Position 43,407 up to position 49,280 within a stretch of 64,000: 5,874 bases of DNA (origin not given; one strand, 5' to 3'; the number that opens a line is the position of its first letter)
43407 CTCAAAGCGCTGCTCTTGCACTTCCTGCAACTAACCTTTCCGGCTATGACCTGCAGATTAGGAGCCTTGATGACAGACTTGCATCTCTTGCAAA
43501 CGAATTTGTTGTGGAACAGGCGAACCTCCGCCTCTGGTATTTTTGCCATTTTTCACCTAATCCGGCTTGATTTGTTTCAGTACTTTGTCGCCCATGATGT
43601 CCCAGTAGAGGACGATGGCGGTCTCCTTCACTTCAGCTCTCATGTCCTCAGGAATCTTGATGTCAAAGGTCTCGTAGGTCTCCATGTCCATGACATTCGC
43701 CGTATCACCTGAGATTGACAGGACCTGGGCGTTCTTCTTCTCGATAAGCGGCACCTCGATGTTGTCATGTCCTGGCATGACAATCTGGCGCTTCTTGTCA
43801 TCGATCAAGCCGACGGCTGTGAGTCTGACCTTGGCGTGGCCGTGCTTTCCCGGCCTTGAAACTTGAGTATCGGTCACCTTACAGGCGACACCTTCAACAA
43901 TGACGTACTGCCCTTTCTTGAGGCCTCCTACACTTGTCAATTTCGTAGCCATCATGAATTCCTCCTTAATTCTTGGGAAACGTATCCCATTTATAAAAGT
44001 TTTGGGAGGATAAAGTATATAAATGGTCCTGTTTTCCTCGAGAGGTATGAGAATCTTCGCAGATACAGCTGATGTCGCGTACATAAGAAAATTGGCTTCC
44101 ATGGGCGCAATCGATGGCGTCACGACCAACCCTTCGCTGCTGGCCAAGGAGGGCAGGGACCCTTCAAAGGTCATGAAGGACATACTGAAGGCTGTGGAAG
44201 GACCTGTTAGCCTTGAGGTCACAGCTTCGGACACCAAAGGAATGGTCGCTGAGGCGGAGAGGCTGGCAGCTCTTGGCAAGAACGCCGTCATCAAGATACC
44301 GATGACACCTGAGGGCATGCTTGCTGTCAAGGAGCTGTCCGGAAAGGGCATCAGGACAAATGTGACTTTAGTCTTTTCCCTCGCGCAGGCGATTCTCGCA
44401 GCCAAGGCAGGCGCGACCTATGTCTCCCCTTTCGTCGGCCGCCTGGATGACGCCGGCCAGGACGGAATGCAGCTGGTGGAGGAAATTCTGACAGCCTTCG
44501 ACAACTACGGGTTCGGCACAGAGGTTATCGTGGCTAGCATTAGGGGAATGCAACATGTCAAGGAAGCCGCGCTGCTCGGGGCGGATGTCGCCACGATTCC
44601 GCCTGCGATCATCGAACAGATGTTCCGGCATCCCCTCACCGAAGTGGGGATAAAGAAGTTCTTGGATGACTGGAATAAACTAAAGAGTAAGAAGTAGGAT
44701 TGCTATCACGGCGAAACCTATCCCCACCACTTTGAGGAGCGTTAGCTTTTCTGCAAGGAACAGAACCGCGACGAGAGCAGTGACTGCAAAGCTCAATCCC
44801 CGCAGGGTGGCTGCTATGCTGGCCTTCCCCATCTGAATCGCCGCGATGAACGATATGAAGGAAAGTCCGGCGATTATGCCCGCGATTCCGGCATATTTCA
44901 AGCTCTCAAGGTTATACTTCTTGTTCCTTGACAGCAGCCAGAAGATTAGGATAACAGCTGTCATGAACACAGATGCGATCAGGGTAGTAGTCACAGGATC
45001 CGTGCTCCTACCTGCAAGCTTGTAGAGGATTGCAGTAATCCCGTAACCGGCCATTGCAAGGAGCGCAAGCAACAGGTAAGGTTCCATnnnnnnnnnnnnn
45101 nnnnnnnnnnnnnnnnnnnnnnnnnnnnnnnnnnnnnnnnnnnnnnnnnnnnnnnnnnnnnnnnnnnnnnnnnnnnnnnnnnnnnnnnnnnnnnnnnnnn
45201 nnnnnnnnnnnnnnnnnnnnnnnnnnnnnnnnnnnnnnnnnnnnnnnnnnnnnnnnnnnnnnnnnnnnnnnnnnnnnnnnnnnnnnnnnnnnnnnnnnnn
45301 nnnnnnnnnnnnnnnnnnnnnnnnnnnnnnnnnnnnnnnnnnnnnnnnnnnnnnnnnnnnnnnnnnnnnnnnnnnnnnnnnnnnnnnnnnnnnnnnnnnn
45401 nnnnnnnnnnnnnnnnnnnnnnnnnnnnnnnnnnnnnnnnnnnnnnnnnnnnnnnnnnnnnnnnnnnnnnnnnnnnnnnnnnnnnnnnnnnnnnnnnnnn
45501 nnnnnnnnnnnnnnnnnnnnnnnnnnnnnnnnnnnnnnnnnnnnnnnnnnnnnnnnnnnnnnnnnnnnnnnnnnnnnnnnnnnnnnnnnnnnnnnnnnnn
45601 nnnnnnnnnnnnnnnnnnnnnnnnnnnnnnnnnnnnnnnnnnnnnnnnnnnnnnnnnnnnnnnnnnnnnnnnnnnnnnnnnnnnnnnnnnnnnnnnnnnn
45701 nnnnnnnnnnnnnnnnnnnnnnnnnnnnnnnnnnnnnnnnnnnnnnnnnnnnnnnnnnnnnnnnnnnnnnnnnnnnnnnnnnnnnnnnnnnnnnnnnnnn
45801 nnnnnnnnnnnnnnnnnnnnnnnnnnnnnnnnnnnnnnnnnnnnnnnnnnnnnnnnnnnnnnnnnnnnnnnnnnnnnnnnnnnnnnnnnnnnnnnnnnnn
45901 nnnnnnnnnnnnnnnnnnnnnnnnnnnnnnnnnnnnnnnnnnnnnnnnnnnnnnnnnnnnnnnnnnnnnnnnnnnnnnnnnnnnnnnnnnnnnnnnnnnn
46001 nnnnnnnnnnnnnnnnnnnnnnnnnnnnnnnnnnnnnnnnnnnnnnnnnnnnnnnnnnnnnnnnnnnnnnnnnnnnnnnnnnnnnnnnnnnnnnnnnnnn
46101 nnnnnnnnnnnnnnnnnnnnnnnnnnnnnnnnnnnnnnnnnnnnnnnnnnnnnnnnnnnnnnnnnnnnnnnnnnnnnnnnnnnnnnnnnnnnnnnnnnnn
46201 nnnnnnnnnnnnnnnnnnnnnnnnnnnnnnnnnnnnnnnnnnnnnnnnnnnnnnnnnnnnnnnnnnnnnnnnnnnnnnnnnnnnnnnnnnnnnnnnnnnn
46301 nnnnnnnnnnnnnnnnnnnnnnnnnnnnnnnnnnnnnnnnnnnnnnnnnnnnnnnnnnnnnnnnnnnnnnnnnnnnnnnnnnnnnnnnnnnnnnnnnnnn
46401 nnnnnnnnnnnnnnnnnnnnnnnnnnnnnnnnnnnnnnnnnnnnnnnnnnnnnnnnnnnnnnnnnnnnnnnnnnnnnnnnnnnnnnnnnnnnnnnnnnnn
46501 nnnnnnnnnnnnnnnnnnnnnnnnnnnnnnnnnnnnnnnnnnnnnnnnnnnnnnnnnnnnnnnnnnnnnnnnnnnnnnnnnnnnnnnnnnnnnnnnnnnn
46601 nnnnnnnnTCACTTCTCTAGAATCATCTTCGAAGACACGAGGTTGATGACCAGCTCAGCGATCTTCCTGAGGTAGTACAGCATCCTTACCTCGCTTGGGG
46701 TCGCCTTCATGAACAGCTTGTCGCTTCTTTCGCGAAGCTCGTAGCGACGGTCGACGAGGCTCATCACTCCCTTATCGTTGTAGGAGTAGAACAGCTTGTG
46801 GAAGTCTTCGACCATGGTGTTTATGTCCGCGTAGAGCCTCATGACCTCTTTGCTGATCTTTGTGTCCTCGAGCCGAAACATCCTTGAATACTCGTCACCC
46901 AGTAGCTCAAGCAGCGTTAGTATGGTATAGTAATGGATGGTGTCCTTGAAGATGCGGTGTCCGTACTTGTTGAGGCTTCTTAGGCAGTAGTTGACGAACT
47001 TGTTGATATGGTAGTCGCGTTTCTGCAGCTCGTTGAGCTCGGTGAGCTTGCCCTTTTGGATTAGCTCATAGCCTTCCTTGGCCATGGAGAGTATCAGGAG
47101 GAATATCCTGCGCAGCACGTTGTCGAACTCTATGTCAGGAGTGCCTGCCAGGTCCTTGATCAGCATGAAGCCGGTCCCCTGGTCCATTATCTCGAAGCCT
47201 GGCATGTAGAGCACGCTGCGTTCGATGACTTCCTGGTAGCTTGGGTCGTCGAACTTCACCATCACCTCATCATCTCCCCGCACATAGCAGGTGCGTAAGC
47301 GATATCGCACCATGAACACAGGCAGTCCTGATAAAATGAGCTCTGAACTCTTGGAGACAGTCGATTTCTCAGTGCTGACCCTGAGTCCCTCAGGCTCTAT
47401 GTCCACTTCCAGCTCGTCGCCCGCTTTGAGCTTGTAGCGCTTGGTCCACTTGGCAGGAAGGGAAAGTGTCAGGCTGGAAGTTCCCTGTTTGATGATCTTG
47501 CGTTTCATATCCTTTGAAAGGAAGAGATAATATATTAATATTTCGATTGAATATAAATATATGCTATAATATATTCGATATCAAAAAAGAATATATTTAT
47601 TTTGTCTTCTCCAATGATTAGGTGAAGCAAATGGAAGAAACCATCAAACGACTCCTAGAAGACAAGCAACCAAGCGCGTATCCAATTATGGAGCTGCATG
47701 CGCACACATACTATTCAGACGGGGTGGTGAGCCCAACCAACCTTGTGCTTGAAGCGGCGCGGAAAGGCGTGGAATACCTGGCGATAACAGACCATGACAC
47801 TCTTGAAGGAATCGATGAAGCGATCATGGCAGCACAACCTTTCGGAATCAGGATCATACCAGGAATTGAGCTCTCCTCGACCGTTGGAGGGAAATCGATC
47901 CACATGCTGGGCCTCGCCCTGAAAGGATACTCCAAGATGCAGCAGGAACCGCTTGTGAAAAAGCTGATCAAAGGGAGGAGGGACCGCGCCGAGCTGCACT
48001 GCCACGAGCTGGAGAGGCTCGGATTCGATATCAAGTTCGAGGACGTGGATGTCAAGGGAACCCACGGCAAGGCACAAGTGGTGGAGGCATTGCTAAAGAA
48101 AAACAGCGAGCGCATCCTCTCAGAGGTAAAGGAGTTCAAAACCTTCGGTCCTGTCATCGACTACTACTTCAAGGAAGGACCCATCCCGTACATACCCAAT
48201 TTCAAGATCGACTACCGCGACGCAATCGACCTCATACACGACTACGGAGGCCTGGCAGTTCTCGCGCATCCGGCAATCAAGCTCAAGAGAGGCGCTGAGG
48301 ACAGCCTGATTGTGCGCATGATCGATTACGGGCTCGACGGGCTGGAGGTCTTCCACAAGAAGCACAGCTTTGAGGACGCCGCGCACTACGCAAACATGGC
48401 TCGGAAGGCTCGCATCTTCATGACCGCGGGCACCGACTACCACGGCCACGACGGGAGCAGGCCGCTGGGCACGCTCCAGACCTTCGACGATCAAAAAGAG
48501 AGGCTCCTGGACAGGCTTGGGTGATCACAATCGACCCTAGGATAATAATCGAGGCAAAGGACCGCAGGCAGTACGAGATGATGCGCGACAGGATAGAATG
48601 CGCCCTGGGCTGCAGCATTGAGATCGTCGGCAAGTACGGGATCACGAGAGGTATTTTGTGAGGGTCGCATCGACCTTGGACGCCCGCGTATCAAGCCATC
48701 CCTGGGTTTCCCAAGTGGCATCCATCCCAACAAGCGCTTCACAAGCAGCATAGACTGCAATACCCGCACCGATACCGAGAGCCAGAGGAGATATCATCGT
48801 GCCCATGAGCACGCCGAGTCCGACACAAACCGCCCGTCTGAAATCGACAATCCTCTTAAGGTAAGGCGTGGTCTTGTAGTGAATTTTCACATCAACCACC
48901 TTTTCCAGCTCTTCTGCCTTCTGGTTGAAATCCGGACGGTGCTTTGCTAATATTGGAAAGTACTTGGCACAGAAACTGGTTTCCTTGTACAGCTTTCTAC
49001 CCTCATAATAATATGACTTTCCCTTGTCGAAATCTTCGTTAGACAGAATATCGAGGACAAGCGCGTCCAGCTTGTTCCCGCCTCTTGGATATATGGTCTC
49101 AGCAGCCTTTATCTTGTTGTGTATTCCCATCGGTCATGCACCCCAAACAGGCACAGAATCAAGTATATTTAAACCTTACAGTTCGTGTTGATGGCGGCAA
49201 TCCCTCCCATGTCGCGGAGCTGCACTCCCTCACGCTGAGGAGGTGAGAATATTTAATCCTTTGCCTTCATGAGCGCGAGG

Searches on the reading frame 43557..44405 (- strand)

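Call 41: search_protein_families(library=pfam, proteins=[window:43557-44405:-], max_evalue=0.00001)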
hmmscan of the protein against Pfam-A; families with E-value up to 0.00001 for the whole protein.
window:43557-44405:- (282 aa): 2 families
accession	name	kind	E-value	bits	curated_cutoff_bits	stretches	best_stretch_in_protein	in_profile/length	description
PF21485.3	IF5A-like_N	-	3.8e-15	55.9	27.1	1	154-211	3-60/63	Translation initiation factor 5A-like, N-terminal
PF01287.26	eIF-5a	-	3.3e-06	27.6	24.2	1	221-280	2-69/69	Eukaryotic elongation factor 5A hypusine, DNA-binding OB fold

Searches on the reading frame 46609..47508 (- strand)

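Call 5: search_protein_families(library=pfam, proteins=[window:46609-47508:-], max_evalue=0.01)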
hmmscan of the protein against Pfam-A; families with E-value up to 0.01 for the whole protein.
window:46609-47508:- (299 aa): 2 families
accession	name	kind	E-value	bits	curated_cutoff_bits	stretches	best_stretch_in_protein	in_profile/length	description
PF04014.23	MazE_antitoxin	-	1.5e-06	28.5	24.7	1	6-47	1-43/48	Antidote-toxin recognition MazE, bacterial antitoxin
PF01895.24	PhoU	-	0.0072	17.1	23.5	0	132-206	1-81/89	PhoU domain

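Call 47: search_protein_families(library=phrogs, proteins=[window:46609-47508:-], max_evalue=0.001)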
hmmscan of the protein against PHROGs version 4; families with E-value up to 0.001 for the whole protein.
window:46609-47508:- (299 aa): 0 families

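Call 48: search_protein_families(library=padloc, proteins=[window:46609-47508:-], max_evalue=0.001)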
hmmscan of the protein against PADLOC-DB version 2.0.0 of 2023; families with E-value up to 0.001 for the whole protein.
window:46609-47508:- (299 aa): 0 families

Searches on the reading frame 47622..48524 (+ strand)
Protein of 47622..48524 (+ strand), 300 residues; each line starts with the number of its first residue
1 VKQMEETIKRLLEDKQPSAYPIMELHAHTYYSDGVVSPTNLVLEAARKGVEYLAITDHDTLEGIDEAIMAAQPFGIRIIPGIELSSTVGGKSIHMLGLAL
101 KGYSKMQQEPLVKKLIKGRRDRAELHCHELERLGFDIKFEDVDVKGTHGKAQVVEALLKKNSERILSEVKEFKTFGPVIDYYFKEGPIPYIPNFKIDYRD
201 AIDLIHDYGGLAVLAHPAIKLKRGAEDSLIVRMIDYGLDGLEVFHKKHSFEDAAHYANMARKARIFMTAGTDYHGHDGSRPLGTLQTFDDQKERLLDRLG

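Call 5: search_protein_families(library=pfam, proteins=[window:47622-48524:+], max_evalue=0.01)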
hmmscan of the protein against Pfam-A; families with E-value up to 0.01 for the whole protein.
window:47622-48524:+ (300 aa): 1 family
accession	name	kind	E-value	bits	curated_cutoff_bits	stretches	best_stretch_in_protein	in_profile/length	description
PF02811.25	PHP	-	1.6e-13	51.8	26.4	1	24-178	1-129/164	PHP domain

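Call 47: search_protein_families(library=phrogs, proteins=[window:47622-48524:+], max_evalue=0.001)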
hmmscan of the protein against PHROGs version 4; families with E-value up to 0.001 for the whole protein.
window:47622-48524:+ (300 aa): 2 families
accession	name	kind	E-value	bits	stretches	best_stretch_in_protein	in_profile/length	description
phrog_405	-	DNA, RNA and nucleotide metabolism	3.6e-09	36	1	12-87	36-111/1190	DNA polymerase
phrog_7513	-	unknown function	1.2e-06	28.7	1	20-85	9-76/461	-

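Call 48: search_protein_families(library=padloc, proteins=[window:47622-48524:+], max_evalue=0.001)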
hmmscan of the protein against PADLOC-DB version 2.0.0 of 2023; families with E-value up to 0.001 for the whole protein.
window:47622-48524:+ (300 aa): 0 families

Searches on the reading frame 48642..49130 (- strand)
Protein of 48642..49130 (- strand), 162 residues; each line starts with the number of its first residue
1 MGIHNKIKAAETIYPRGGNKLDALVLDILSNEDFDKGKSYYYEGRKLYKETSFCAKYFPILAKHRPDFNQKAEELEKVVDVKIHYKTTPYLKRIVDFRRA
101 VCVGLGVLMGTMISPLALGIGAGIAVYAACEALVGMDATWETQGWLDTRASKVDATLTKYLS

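Call 5: search_protein_families(library=pfam, proteins=[window:48642-49130:-], max_evalue=0.01)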
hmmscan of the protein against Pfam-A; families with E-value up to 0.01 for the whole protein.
window:48642-49130:- (162 aa): 0 families

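Call 47: search_protein_families(library=phrogs, proteins=[window:48642-49130:-], max_evalue=0.001)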
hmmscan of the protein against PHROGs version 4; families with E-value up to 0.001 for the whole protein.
window:48642-49130:- (162 aa): 0 families

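Call 48: search_protein_families(library=padloc, proteins=[window:48642-49130:-], max_evalue=0.001)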
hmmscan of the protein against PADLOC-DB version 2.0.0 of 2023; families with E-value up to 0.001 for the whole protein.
window:48642-49130:- (162 aa): 0 families
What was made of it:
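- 48642..49130 (-): Downstream neighbour: 162-aa ORFan with no known family; not part of the bracket. No Pfam, PHROG or PADLOC hit (calls 5, 47, 48).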

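Call 59: find_homologous_proteins(query=window:48642-49130:-, max_evalue=0.001)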
Query window:48642-49130:- (162 aa): 1 proteins with E <= 0.001 among 90 candidates.
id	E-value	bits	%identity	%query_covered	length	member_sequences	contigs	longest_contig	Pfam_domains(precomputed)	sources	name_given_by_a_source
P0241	8.6e-104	363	100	100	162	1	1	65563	-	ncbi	-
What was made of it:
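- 48642..49130 (-): Only itself was found among 5.8 billion proteins (call 59).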
